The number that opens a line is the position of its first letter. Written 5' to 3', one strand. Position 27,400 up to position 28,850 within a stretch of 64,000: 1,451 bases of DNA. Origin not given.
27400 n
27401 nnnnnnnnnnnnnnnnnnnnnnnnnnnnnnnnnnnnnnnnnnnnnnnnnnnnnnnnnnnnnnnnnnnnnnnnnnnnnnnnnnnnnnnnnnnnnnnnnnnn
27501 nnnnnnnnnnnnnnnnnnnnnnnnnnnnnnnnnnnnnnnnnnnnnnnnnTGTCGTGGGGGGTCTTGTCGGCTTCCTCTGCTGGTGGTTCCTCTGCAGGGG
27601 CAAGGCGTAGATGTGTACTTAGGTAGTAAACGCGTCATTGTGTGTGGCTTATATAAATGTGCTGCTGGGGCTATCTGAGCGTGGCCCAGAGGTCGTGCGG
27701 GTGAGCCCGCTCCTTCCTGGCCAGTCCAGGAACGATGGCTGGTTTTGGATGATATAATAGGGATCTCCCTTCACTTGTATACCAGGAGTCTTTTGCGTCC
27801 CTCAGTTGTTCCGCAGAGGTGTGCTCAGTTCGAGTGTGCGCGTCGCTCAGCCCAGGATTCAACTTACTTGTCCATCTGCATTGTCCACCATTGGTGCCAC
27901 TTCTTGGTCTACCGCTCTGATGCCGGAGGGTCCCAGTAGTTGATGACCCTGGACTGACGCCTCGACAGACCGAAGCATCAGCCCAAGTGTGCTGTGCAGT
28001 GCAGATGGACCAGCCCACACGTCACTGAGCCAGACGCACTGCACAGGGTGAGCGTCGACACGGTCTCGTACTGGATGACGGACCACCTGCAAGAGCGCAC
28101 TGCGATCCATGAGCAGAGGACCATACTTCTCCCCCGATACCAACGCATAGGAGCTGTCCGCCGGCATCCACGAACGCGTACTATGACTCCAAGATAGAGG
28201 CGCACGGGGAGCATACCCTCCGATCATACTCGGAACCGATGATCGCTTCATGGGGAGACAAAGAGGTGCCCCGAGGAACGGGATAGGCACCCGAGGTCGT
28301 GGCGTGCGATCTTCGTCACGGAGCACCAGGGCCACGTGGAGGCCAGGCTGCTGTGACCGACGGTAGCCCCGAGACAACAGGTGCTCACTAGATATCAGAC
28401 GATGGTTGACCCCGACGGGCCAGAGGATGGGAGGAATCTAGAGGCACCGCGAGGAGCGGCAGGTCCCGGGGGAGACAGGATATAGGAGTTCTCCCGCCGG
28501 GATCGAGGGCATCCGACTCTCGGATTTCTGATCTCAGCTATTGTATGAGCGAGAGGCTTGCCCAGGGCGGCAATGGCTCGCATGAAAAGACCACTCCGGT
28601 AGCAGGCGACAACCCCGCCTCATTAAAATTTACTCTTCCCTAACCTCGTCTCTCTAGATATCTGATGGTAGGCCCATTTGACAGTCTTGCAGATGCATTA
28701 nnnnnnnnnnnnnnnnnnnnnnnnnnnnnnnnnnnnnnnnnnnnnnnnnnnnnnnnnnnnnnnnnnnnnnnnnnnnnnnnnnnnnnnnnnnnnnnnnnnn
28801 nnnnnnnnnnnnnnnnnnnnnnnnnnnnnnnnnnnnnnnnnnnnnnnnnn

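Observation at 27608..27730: Conserved ~100 bp element downstream of the poly(A) signal shared by two different VSP loci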

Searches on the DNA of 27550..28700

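Call 67: search_rna_families(source=window, start=27550, end=28700, threshold=evalue, max_evalue=1)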
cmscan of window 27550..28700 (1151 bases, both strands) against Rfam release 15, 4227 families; matches with E-value up to 1: 0.
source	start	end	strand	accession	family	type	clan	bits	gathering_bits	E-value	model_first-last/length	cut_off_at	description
